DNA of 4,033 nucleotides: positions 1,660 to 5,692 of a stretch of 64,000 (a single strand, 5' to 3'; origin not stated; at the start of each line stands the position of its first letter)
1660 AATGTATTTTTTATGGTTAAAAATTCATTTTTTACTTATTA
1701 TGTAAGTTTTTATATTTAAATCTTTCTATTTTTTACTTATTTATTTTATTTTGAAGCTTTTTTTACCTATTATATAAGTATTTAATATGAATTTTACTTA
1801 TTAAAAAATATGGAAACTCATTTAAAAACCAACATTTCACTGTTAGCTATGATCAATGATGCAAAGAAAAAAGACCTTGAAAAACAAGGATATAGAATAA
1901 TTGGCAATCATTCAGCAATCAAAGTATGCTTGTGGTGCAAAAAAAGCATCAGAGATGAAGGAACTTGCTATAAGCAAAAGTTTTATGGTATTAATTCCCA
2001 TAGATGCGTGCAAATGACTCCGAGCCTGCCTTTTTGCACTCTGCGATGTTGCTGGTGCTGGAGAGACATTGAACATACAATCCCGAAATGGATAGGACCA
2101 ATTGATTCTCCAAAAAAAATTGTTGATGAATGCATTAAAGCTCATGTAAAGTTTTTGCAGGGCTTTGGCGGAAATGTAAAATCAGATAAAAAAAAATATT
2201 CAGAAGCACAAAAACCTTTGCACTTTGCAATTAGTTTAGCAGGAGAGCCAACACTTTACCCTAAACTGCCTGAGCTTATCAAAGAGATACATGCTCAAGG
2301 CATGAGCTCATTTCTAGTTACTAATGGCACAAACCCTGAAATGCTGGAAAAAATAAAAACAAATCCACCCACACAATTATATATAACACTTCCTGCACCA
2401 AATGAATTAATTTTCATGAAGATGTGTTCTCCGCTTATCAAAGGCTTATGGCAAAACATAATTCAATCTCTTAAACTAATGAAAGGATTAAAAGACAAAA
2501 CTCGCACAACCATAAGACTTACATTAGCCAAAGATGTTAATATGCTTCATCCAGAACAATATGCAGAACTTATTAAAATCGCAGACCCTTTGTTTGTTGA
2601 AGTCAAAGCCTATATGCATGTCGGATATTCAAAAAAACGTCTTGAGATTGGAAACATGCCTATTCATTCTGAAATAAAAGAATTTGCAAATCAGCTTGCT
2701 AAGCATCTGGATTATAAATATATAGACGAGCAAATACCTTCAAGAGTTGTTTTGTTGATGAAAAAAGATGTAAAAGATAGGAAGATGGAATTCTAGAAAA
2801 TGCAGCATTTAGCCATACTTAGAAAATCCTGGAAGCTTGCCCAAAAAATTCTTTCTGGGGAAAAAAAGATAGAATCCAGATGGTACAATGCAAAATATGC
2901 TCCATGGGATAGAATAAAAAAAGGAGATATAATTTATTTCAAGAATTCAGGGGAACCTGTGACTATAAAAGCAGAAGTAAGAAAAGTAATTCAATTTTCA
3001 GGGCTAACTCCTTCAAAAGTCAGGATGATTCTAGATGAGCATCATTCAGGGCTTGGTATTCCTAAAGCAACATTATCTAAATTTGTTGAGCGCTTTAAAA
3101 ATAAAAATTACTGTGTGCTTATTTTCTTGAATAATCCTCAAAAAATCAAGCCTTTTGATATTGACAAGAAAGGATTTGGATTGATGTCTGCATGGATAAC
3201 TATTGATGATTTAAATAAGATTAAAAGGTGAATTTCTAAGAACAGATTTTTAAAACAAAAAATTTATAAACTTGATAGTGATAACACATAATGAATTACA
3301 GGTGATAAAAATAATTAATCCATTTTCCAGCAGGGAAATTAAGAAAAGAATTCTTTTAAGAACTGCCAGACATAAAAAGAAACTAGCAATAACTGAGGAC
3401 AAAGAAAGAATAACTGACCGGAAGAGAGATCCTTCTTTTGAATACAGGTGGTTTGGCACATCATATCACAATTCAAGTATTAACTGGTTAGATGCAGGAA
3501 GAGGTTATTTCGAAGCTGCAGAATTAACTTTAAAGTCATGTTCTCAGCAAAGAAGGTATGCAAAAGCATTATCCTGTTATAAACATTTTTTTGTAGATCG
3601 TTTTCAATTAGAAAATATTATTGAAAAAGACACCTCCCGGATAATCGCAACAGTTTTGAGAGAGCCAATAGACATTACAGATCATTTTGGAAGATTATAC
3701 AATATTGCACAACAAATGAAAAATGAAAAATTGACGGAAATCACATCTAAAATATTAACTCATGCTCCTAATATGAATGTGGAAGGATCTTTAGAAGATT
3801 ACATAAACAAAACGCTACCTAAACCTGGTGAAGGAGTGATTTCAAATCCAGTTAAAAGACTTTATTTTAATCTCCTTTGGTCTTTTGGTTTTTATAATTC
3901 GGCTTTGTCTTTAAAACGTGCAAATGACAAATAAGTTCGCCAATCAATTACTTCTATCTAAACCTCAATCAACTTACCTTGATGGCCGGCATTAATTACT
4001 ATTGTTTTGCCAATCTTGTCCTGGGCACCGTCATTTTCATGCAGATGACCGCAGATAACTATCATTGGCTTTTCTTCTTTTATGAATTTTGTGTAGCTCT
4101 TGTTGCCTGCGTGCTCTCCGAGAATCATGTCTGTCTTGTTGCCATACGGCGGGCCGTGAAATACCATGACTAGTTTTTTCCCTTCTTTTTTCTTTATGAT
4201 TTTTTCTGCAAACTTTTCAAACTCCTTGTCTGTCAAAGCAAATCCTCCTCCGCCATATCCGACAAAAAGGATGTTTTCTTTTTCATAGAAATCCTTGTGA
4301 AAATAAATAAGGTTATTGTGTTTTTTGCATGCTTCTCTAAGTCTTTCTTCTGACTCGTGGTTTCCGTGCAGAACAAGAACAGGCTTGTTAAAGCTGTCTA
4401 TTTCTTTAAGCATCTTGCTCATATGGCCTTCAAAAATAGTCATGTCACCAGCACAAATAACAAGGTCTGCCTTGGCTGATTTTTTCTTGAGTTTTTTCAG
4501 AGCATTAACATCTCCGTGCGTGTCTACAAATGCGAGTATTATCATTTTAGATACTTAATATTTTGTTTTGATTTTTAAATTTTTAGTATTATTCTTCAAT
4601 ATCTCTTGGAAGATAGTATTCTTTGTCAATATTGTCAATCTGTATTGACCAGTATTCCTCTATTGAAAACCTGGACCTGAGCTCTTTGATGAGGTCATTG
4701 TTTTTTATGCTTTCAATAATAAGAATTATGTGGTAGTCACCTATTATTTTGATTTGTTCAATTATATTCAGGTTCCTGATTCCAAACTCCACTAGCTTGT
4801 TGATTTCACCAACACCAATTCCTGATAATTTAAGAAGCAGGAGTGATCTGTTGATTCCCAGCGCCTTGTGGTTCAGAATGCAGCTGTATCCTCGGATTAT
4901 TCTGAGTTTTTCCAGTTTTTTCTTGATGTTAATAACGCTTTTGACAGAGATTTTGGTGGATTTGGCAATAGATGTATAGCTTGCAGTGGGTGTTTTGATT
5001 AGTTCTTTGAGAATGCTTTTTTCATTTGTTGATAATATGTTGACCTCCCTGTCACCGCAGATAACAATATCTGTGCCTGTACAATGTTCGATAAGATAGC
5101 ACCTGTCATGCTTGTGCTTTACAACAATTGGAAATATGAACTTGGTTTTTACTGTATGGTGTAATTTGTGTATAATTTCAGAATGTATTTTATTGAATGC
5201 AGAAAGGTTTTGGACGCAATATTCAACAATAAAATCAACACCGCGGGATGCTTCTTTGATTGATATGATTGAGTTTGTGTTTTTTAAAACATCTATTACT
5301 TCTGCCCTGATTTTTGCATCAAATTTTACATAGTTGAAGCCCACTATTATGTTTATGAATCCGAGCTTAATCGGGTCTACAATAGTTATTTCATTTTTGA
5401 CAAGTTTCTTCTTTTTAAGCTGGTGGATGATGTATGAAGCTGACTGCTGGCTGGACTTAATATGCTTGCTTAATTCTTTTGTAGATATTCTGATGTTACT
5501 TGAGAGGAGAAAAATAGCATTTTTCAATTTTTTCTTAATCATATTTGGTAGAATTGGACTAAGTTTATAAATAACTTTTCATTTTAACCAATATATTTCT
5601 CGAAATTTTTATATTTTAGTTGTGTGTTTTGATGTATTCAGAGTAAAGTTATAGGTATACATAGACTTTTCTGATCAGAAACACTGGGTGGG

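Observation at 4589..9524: Coupled operon of two GshB/RimK-type ATP-grasp ligases, an opine dehydrogenase and an S66 LD-carboxypeptidase: candidate pathway for an opine-modified small peptide in an archaeon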

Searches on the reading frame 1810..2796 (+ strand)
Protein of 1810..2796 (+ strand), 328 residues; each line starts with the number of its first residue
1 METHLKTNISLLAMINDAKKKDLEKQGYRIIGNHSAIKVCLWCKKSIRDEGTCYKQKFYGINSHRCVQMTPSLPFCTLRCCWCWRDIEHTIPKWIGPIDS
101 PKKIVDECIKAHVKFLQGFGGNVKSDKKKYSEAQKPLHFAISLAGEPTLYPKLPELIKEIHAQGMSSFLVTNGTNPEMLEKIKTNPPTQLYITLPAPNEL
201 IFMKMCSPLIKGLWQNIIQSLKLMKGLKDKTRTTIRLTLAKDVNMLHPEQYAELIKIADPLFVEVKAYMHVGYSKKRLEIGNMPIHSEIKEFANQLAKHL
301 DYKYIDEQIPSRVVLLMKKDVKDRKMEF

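Call 50: search_protein_families(library=pfam, proteins=[window:1810-2796:+], max_evalue=0.001)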
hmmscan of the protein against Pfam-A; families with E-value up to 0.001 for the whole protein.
window:1810-2796:+ (328 aa): 2 families
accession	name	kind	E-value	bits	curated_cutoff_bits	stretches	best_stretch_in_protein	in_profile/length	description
PF08608.17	Wyosine_form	-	1.3e-23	83.5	22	1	258-317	2-62/63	Wyosine base formation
PF04055.27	Radical_SAM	-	1.9e-14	54.6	29.5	1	73-255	4-166/166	Radical SAM superfamily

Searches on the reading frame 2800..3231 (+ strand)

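Call 50: search_protein_families(library=pfam, proteins=[window:2800-3231:+], max_evalue=0.001)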
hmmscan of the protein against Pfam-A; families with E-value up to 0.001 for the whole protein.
window:2800-3231:+ (143 aa): 1 family
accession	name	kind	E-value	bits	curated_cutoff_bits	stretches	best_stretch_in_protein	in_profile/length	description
PF04266.20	ASCH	-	7.9e-05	23.7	21.2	1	12-70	6-62/103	ASCH domain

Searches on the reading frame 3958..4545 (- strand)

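Call 5: search_protein_families(library=pfam, proteins=[window:3958-4545:-], max_evalue=0.01)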
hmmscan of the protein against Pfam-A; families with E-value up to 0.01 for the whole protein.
window:3958-4545:- (195 aa): 3 families
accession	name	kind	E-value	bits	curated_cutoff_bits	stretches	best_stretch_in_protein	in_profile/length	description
PF00149.33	Metallophos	-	5e-17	63.4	21.5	1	3-170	3-190/191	Calcineurin-like phosphoesterase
PF12850.12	Metallophos_2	-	4.3e-15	56.5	27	1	1-190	1-136/154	Calcineurin-like phosphoesterase superfamily domain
PF14582.11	Metallophos_3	-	3.4e-14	53.3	28.2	1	42-188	78-238/259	Metallophosphoesterase, calcineurin superfamily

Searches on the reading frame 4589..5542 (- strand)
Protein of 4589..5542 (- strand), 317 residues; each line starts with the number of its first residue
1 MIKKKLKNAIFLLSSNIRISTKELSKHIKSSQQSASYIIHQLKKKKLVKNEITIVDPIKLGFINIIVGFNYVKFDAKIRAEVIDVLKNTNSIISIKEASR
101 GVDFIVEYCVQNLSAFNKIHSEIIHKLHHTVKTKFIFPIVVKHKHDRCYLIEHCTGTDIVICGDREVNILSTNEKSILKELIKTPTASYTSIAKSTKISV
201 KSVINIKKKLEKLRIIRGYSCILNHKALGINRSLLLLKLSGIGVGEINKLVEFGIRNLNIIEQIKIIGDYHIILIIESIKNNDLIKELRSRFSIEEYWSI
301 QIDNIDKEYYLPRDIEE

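Call 5: search_protein_families(library=pfam, proteins=[window:4589-5542:-], max_evalue=0.01)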
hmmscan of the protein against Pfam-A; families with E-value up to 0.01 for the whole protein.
window:4589-5542:- (317 aa): 6 families
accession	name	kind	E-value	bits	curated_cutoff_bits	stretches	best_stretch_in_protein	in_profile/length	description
PF13412.12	HTH_24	-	1.8e-07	31.1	21.9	1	171-217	2-48/48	Winged helix-turn-helix DNA-binding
PF13545.12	HTH_Crp_2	-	2.2e-06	28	27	1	16-60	20-67/70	Crp-like helix-turn-helix domain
PF01047.28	MarR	-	0.00025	21.3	24.6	0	11-48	10-47/59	MarR family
PF12802.13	MarR_2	-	0.00041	20.9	27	1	11-49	12-51/61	MarR family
PF13730.12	HTH_36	-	0.0005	20.3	25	1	171-216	4-55/55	Helix-turn-helix domain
PF13404.12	HTH_AsnC-type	-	0.0027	17.9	27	0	176-205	7-36/42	AsnC-type helix-turn-helix domain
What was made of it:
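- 4589..5542 (-): Tandem-duplicated Lrp/AsnC-type regulator (317 aa), divergent from the operon. An optional partner of the cluster. Pfam finds HTH_24 and HTH_Crp_2 in two separate regions (call 5).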

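Call 6: search_protein_families(library=ncbifam, proteins=[window:4589-5542:-], max_evalue=0.01)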
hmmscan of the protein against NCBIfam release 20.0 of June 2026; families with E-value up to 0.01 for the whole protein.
window:4589-5542:- (317 aa): 10 families
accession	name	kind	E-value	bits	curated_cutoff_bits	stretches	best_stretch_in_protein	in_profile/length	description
NF041396.1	TranRegLrp_Halo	equivalog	9.4e-13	48.3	190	1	175-296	8-130/149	HTH-type transcriptional regulator Lrp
NF008370.0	PRK11169.1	equivalog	8.4e-10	38.6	233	2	10-133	20-144/164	leucine-responsive transcriptional regulator Lrp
NF053758.1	ChrTpTrnRegChrS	equivalog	1.3e-08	34.7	250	2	7-96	17-104/158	chromate efflux transcriptional regulator ChrS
NF040708.3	Siroheme_Dcarb_AhbA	equivalog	1.4e-08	34.6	140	1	186-239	16-69/144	siroheme decarboxylase subunit alpha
NF040820.1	trans_reg_LrpA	equivalog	2.4e-06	27.5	250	1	173-276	5-106/141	HTH-type transcriptional regulator LrpA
NF041395.1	TranRegLrpA1_Halo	equivalog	2.7e-06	27.4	250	1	172-236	5-68/142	HTH-type transcriptional regulator LrpA1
NF040707.3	Siroheme_Dcarb_AhbB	equivalog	1.4e-05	24.9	125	1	181-232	8-59/146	siroheme decarboxylase subunit beta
NF008384.0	PRK11179.1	equivalog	0.00022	21.1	227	1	173-234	10-71/153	transcriptional regulator AsnC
NF010762.0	PRK14165.1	equivalog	0.001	18.4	279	1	12-53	16-57/224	winged helix-turn-helix domain-containing protein/riboflavin kinase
NF058663.1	cispen_cyc_AmcE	equivalog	0.0011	19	140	1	27-80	61-114/153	cispentacin biosynthesis cyclizing decarboxylase AmcE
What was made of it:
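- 4589..5542 (-): NCBIfam Lrp models match residues 10-133 and 175-296, each nearly full length (call 6).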

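Call 70: search_protein_families(library=padloc, proteins=[window:4589-5542:-], max_evalue=0.001)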
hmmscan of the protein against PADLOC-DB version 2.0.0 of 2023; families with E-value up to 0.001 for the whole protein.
window:4589-5542:- (317 aa): 2 families
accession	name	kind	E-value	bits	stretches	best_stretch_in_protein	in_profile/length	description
PDLC01434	CasR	-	8.8e-06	23.7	1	80-217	41-172/191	"CAS-I,CAS-II,CAS-III,CAS-IV,CAS-V,CAS-VI; associated_signaling"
PDLC01850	CARF3--CARF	-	0.00041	18.3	0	170-214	143-187/209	-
